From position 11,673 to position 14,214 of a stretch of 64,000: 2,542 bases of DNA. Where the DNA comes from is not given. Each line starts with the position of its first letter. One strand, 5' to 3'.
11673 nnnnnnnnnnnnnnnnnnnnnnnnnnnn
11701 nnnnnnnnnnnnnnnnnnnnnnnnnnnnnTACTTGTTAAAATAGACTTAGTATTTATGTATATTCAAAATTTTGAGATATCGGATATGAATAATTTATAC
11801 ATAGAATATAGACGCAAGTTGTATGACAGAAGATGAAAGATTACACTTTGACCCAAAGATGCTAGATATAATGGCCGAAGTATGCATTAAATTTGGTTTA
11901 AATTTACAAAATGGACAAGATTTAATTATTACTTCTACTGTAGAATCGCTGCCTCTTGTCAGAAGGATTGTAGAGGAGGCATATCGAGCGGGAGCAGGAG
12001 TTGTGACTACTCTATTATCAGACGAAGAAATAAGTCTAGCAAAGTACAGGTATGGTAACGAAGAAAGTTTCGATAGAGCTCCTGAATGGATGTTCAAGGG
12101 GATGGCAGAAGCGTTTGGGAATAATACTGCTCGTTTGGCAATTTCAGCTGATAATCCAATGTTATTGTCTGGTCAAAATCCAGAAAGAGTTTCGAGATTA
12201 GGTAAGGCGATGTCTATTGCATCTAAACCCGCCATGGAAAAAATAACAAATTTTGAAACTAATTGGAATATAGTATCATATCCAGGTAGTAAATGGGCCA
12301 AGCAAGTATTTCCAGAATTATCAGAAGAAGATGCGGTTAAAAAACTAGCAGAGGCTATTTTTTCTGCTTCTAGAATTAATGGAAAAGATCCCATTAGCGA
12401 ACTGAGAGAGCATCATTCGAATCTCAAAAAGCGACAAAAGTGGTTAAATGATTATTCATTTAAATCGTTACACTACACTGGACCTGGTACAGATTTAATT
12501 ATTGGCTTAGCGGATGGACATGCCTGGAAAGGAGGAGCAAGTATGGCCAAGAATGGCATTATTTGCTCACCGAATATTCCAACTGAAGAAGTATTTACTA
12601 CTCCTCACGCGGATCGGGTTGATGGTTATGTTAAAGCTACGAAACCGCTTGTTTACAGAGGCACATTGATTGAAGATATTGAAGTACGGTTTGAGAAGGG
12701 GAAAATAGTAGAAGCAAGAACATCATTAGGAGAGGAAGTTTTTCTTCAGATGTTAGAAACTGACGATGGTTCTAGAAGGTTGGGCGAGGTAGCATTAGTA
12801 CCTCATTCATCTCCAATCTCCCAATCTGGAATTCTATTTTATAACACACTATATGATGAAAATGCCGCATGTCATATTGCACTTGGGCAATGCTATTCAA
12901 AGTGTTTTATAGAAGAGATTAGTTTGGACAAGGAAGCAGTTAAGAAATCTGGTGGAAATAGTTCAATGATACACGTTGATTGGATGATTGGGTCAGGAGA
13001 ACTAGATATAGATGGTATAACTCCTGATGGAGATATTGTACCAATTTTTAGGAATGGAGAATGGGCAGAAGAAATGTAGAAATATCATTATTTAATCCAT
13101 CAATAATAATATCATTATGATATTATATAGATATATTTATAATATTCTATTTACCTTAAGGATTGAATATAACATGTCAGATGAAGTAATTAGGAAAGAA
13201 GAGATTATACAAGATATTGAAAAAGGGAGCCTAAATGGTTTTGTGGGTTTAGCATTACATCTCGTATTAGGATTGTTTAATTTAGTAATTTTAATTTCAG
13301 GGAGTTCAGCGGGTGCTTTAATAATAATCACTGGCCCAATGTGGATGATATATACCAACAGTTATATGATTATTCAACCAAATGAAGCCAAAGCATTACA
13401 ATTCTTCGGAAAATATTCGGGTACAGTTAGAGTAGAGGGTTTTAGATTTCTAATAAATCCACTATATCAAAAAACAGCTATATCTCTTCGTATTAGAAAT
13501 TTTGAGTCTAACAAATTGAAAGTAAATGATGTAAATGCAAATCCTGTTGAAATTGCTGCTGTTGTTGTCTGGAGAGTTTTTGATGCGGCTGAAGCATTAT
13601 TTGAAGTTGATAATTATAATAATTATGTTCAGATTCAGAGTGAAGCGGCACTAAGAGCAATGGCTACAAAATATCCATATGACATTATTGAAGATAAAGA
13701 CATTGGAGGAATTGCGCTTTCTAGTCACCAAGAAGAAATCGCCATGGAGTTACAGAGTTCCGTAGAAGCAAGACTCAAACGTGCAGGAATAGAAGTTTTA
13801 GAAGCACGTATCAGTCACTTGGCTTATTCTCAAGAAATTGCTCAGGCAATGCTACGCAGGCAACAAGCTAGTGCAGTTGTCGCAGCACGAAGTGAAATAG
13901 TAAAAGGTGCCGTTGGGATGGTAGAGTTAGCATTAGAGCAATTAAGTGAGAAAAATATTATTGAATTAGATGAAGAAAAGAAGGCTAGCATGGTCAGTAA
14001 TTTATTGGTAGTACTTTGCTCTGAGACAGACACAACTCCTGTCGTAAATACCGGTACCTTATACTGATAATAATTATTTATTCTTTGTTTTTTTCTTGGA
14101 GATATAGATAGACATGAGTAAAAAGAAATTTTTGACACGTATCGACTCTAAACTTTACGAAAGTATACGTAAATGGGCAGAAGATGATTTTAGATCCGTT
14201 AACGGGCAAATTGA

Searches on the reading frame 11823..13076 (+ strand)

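Call 10: search_protein_families(library=pfam, proteins=[window:11823-13076:+], max_evalue=0.01)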
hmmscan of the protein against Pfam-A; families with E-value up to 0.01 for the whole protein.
window:11823-13076:+ (418 aa): 1 family
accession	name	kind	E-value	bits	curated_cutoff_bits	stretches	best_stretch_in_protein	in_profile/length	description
PF02073.20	Peptidase_M29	-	2.8e-158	527.4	27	1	13-414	4-406/406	Thermophilic metalloprotease (M29)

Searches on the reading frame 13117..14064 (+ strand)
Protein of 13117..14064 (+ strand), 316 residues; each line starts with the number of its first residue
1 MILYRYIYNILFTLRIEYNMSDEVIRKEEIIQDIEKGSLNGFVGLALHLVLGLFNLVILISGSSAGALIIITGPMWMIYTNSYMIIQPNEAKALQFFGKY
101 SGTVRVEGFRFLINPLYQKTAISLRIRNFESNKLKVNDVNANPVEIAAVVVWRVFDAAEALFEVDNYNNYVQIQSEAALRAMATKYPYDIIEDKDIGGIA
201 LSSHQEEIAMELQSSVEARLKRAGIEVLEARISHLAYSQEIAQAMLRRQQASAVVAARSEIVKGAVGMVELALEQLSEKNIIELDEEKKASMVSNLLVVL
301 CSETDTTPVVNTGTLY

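Call 10: search_protein_families(library=pfam, proteins=[window:13117-14064:+], max_evalue=0.01)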
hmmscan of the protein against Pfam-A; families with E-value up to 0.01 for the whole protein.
window:13117-14064:+ (316 aa): 2 families
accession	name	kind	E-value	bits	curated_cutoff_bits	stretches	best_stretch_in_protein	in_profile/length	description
PF01145.31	Band_7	-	6.1e-26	92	23.6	1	85-255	2-165/176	SPFH domain / Band 7 family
PF13421.11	Band_7_1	-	2e-06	28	24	1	135-250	90-208/211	SPFH domain-Band 7 family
